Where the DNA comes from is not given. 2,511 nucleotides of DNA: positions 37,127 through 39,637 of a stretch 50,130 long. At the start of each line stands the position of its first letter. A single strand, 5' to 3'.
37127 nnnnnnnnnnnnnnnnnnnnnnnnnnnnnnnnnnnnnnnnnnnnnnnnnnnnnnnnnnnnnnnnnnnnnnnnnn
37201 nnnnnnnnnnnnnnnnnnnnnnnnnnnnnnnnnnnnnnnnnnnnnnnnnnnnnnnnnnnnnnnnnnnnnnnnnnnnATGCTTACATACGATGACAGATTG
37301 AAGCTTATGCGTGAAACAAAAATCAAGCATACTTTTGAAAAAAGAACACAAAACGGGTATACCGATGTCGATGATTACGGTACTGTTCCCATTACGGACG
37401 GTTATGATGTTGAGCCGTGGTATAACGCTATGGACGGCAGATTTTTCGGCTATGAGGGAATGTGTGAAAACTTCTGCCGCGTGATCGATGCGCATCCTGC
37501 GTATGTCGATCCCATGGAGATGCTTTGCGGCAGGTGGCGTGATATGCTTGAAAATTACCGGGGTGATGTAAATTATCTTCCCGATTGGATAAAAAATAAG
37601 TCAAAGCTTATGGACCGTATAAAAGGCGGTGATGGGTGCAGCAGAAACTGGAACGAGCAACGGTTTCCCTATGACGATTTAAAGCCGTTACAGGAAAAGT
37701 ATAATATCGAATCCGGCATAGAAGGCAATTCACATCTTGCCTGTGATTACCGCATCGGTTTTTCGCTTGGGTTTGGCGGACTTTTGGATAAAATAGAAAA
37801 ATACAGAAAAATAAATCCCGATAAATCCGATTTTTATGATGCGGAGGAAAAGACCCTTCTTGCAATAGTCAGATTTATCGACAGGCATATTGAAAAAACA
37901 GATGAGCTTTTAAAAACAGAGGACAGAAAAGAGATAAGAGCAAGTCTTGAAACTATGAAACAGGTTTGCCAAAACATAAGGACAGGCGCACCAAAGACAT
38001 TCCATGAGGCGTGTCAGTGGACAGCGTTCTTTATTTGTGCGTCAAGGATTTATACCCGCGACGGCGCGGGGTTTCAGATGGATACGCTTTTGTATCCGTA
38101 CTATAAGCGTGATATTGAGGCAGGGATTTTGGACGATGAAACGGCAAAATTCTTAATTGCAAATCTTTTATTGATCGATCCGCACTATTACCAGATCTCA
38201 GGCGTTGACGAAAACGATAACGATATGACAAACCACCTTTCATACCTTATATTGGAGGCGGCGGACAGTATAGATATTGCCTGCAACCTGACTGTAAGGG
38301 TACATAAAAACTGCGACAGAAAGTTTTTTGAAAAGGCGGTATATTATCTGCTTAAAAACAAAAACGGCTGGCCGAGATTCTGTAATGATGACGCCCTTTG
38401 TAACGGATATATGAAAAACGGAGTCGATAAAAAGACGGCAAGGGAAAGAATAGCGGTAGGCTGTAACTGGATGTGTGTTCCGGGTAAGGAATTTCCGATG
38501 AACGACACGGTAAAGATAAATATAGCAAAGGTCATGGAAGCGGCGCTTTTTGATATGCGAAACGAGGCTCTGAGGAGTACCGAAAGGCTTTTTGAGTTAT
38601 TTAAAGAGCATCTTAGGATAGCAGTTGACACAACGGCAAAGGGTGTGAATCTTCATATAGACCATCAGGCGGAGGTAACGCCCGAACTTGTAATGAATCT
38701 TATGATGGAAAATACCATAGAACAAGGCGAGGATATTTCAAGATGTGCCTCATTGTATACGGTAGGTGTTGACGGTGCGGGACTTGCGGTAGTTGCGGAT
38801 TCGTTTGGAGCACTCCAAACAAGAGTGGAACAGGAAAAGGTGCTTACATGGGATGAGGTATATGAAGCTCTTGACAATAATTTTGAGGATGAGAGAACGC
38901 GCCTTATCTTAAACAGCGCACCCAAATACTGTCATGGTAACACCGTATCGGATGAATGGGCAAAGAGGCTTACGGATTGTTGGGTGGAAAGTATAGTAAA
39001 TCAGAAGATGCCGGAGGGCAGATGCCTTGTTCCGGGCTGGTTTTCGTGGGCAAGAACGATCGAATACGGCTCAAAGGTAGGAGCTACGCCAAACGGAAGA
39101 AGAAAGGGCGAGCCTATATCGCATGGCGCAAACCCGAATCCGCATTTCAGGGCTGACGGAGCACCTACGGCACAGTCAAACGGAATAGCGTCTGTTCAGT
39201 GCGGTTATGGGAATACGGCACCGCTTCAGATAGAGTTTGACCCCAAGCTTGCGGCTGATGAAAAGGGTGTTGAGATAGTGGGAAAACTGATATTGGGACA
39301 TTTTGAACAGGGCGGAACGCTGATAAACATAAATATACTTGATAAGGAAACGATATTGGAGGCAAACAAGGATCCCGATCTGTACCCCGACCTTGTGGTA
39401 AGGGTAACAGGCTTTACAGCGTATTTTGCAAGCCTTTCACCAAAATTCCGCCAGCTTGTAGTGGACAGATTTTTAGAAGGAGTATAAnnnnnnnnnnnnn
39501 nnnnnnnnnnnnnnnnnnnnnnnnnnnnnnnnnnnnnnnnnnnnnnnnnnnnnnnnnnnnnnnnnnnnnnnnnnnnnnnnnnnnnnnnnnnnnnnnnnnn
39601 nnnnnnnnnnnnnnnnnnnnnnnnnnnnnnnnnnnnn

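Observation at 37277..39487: GRE-1 has a Cys-Asn-Trp loop instead of the usual Cys-x-Glu or Cys-Cys and is unusually short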

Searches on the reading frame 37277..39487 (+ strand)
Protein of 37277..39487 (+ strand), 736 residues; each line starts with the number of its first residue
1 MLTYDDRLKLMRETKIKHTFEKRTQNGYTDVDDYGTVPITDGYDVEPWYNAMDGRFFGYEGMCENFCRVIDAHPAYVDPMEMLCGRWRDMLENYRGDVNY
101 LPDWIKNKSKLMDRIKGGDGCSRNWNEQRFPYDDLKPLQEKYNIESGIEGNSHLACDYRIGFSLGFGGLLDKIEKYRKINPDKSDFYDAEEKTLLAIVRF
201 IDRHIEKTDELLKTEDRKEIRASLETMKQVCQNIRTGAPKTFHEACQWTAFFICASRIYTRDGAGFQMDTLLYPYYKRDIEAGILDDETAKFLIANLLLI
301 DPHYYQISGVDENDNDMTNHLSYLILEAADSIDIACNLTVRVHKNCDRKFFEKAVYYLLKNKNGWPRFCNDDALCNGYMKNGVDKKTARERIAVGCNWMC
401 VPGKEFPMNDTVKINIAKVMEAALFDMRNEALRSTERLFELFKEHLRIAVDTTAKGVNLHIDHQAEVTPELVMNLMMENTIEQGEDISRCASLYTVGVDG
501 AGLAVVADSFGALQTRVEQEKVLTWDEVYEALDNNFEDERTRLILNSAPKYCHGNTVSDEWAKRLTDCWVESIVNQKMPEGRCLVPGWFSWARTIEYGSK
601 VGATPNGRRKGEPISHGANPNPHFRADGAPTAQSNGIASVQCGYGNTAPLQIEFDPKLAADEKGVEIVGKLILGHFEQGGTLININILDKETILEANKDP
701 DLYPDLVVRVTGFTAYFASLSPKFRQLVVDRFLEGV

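Call 4: search_protein_families(library=pfam, proteins=[window:37277-39487:+])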
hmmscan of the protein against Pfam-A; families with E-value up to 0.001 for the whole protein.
window:37277-39487:+ (736 aa): 2 families
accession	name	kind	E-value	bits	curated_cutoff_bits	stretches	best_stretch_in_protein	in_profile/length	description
PF02901.20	PFL-like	-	1e-94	318.9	24.3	1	149-598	155-647/647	Pyruvate formate lyase-like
PF01228.26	Gly_radical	-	7.4e-13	49.4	22.2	1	617-717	4-105/106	Glycine radical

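Call 5: search_protein_families(library=ncbifam, proteins=[window:37277-39487:+], max_evalue=0.001)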
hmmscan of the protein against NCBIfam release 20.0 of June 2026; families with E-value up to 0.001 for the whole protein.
window:37277-39487:+ (736 aa): 12 families
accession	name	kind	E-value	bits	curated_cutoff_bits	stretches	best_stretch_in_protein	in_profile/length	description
TIGR01774.1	PFL2-3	subfamily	1.7e-86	291.2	678.2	1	143-731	147-781/786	formate C-acetyltransferase/glycerol dehydratase family glycyl radical enzyme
NF048009.1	SfplDhtHpfGKleb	equivalog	9.2e-66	222.5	1000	2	306-731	367-819/824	(2S)-3-sulfopropanediol dehydratase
NF043068.1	glycl_HYPD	equivalog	1.7e-65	221.5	1100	2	307-731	340-779/784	trans-4-hydroxy-L-proline dehydratase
NF007437.0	PRK09983.1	equivalog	1.6e-64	218.3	1109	1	143-731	146-760/765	formate C-acetyltransferase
NF048011.1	SfplDhtHpsGDes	equivalog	7e-63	213.1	1000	2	307-731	371-816/821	(2S)-3-sulfopropanediol dehydratase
TIGR04394.1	choline_CutC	equivalog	1.8e-45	155.8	1050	1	181-730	195-782/789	choline trimethylamine-lyase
NF033715.1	glycyl_HPDL_Lrg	equivalog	2.9e-32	111.4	1150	3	420-537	560-679/901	4-hydroxyphenylacetate decarboxylase large subunit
NF033718.1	indole_decarb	equivalog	4.1e-31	108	1100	2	542-729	675-861/868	indoleacetate decarboxylase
TIGR01255.1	pyr_form_ly_1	equivalog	1.9e-20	72.9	994.2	1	497-733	508-740/744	formate C-acetyltransferase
NF038360.1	rad_fix_GrcA3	exception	6.8e-13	48.5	158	1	665-731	6-72/78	autonomous glycyl radical cofactor GrcA3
TIGR04365.1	spare_glycyl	equivalog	4e-10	40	170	1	678-731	67-120/126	autonomous glycyl radical cofactor GrcA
NF008341.1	PRK11127.1-1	equivalog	1.3e-09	37.9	145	1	681-731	24-74/80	autonomous glycyl radical cofactor GrcA2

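Call 7: search_solved_structures(query=window:37277-39487:+, show_alignments=3)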
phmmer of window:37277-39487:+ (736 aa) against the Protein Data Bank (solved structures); distinct sequences matched with E-value up to 0.001: 36.
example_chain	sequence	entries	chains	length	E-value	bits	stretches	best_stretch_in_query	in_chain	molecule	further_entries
1r8w_A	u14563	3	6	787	1.5e-55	192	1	150-729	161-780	glycerol dehydratase | B12-independent glycerol dehydratase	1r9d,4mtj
2f3o_A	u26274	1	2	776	2.2e-54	188.1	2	306-731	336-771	pyruvate formate-lyase 2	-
8yjo_A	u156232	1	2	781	9.8e-51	176.1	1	307-730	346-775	Probable dehydratase PflD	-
8id0_A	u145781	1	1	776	2e-49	171.7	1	140-730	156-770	formate C-acetyltransferase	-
6vxc_A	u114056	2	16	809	1e-48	169.4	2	307-731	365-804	Trans-4-hydroxy-L-proline dehydratase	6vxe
5i2a_A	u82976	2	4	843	2.6e-46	161.5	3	541-731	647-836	Diol-dehydratase | Diol dehydratase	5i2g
9rco_A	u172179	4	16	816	2.4e-44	155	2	307-731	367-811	Glycyl radical protein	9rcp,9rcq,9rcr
7vua_A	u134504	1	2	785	4e-43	150.9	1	133-733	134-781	HplG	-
6xs4_A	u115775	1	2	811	1.5e-41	145.7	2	315-729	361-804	Formate C-acetyltransferase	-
8id7_A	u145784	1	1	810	1.5e-41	145.7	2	310-729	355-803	Probable dehydratase YbiW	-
8yjn_A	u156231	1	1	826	1.6e-41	145.6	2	310-729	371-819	Probable dehydratase YbiW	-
5ymr_B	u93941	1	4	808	2.5e-41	145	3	501-728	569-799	Formate acetyltransferase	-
7kq3_A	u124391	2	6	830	3.7e-41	144.4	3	501-728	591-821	Isethionate sulfite-lyase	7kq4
6lon_B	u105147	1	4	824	1.1e-40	142.8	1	193-731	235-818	PFL2/glycerol dehydratase family glycyl radical enzyme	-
9f3w_A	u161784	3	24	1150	1.6e-40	142.4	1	182-731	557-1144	Choline trimethylamine-lyase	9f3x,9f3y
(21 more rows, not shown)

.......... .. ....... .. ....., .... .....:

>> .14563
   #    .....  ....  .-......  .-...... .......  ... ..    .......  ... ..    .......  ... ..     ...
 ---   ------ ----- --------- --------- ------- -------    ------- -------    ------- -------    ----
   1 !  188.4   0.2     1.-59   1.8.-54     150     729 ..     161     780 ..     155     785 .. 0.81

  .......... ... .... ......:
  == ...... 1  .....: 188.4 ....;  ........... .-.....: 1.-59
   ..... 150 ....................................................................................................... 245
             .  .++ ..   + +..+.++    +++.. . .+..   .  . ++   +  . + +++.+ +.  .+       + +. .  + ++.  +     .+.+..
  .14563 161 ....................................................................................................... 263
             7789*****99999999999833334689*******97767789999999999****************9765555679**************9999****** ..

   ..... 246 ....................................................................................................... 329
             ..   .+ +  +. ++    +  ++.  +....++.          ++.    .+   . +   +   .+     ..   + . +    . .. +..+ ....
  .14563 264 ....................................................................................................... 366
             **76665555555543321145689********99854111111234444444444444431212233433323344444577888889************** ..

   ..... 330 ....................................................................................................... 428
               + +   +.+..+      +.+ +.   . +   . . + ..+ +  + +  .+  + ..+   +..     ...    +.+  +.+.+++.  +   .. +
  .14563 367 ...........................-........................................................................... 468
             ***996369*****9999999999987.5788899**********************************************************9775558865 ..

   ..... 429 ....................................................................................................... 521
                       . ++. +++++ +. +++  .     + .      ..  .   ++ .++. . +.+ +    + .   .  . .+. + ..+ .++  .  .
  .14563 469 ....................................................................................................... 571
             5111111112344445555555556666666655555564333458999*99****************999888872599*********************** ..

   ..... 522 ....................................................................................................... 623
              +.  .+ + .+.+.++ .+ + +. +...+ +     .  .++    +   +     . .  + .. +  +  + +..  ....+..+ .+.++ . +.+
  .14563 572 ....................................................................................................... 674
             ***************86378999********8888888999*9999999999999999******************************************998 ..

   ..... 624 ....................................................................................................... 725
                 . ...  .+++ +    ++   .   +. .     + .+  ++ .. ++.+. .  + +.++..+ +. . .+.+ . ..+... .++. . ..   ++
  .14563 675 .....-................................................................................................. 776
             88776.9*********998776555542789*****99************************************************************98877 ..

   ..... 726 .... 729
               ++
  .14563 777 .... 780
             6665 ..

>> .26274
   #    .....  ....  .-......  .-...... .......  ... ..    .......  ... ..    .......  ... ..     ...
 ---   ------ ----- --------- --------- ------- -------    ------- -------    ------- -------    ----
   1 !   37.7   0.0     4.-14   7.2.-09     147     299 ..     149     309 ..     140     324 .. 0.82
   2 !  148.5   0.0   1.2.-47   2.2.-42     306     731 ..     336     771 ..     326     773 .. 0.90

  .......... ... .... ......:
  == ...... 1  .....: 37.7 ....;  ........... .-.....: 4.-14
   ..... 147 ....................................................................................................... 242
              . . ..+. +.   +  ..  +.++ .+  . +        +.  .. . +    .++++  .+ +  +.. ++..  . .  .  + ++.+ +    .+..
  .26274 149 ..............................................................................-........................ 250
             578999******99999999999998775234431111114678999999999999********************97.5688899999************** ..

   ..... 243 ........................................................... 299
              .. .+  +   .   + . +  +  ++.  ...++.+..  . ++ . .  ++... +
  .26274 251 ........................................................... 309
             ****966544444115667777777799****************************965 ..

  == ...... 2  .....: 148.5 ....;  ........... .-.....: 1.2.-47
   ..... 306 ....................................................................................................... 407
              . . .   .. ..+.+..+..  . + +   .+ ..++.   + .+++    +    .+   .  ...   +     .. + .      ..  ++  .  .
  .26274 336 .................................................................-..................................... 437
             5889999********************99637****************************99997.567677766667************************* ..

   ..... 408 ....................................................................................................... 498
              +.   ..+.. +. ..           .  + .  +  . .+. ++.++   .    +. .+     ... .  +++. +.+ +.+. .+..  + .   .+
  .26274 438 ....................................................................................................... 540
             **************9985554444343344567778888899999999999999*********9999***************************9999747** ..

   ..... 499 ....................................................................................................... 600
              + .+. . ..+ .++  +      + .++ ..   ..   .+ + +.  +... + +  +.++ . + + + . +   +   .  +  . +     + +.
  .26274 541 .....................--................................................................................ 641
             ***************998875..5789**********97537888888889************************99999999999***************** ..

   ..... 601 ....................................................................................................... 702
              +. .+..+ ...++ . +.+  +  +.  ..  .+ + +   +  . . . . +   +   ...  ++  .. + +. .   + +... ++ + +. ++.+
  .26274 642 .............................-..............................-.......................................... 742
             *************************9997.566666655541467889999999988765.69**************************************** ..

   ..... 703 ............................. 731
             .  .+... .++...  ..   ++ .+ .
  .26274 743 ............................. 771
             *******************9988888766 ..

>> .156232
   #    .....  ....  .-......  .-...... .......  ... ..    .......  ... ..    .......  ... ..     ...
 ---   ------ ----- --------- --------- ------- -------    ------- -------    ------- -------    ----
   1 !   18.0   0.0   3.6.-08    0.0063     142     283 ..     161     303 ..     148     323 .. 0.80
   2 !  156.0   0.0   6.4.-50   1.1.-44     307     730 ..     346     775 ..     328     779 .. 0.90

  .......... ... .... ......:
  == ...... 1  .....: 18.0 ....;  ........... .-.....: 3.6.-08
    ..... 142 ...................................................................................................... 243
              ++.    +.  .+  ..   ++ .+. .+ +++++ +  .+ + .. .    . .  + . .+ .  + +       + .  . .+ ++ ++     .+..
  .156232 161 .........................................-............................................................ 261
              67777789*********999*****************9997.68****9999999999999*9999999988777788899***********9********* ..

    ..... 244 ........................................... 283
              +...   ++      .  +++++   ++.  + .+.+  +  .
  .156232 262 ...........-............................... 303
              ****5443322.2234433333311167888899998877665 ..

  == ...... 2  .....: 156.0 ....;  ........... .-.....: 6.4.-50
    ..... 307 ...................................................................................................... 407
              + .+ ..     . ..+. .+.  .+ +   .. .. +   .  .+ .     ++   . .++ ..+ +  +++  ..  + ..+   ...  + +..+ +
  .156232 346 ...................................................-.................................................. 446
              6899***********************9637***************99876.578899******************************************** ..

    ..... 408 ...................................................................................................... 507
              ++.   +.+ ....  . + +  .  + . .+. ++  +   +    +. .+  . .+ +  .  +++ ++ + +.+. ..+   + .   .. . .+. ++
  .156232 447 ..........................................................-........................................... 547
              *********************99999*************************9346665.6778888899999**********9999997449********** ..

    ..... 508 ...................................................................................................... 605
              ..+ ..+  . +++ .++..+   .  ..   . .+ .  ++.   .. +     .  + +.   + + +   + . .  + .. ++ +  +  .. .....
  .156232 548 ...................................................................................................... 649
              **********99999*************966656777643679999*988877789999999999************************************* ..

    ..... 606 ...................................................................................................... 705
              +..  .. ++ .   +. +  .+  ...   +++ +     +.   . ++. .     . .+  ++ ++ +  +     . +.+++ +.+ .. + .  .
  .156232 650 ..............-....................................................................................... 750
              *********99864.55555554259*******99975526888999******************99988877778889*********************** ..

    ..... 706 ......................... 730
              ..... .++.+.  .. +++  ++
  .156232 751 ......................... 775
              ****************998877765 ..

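Call 8: find_homologous_proteins(query=window:37277-39487:+)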
Query window:37277-39487:+ (736 aa): 1821 proteins with E <= 0.001 among 8000 candidates; the best 120 are listed.
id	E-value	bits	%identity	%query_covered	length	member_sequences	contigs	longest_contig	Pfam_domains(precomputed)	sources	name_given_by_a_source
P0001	0.0e+0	1748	100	100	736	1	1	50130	PF02901.21,PF01228.27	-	-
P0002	0.0e+0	1503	85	100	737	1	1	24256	PF02901.21,PF01228.27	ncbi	-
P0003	0.0e+0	1488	84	100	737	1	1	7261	PF02901.21,PF01228.27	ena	-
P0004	0.0e+0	1475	83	100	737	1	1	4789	PF02901.21,PF01228.27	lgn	-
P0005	0.0e+0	1472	83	100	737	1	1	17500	PF02901.21,PF01228.27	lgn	-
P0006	0.0e+0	1472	83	100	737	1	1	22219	PF02901.21,PF01228.27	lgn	-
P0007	0.0e+0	1468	82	100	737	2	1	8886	PF02901.21,PF01228.27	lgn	-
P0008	0.0e+0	1468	83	100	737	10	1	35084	PF02901.21,PF01228.27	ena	-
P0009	0.0e+0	1466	82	100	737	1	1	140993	PF02901.21,PF01228.27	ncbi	-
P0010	0.0e+0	1466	82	100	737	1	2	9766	PF02901.21,PF01228.27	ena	-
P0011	0.0e+0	1465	82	100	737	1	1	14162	PF02901.21,PF01228.27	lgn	-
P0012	0.0e+0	1465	82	100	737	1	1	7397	PF02901.21,PF01228.27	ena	-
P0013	0.0e+0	1463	81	100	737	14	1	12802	PF02901.21,PF01228.27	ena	-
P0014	0.0e+0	1460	83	100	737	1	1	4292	PF02901.21,PF01228.27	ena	-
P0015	0.0e+0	1460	82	100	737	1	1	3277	PF02901.21,PF01228.27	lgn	-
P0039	0.0e+0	1404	78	100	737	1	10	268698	PF02901.21,PF01228.27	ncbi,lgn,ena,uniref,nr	ncbi:pyruvate formate lyase family protein [Qingrenia yutianensis]|uniref:Formate acetyltransferase 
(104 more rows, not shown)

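Call 25: find_encoding_contigs(protein=P0039, flank=10000, max_places=3)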
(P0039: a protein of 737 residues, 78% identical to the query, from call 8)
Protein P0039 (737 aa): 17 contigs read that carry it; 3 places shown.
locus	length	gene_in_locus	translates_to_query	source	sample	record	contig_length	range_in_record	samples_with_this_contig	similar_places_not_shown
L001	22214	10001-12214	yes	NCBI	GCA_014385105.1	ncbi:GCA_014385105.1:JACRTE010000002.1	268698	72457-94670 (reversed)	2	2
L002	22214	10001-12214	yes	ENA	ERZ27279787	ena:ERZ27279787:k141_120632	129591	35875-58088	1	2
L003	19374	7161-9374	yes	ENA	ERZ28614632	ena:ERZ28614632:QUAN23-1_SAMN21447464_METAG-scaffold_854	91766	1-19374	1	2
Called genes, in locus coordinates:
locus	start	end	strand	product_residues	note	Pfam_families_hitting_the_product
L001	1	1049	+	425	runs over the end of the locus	PF00037:Fer4 (weak), PF12838:Fer4_7, PF13187:Fer4_9, PF13237:Fer4_10, PF14697:Fer4_21, PF25160:LdpA_Fe-S-bd (weak), PF02906:Fe_hyd_lg_C, PF04060:FeS, +4 more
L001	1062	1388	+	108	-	-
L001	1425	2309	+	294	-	PF01430:HSP33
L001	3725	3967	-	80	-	PF00239:Resolvase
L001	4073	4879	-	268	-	PF00165:HTH_AraC, PF12833:HTH_18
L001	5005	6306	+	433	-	PF01408:GFO_IDH_MocA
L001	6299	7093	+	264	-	PF01261:AP_endonuc_2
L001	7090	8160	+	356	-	PF01408:GFO_IDH_MocA, PF22725:GFO_IDH_MocA_C3, PF02894:GFO_IDH_MocA_C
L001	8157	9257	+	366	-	PF01408:GFO_IDH_MocA, PF22725:GFO_IDH_MocA_C3, PF02894:GFO_IDH_MocA_C (faint)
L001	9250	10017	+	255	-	PF13353:Fer4_12, PF04055:Radical_SAM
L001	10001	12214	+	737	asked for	PF02901:PFL-like, PF01228:Gly_radical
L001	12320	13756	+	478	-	-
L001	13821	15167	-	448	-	PF02055:Glyco_hydro_30, PF02057:Glyco_hydro_59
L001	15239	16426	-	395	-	PF07690:MFS_1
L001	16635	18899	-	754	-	PF13191:AAA_16 (weak), PF00004:AAA, PF17871:AAA_lid_9, PF00158:Sigma54_activat (weak), PF00004:AAA, PF07724:AAA_2, PF07728:AAA_5, PF10431:ClpB_D2-small, +14 more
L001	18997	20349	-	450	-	PF02878:PGM_PMM_I, PF02879:PGM_PMM_II, PF02880:PGM_PMM_III, PF00408:PGM_PMM_IV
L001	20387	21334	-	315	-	PF07949:YbbR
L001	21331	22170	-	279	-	PF19293:CdaA_N, PF02457:DAC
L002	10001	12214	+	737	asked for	PF02901:PFL-like, PF01228:Gly_radical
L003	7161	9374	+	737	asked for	PF02901:PFL-like, PF01228:Gly_radical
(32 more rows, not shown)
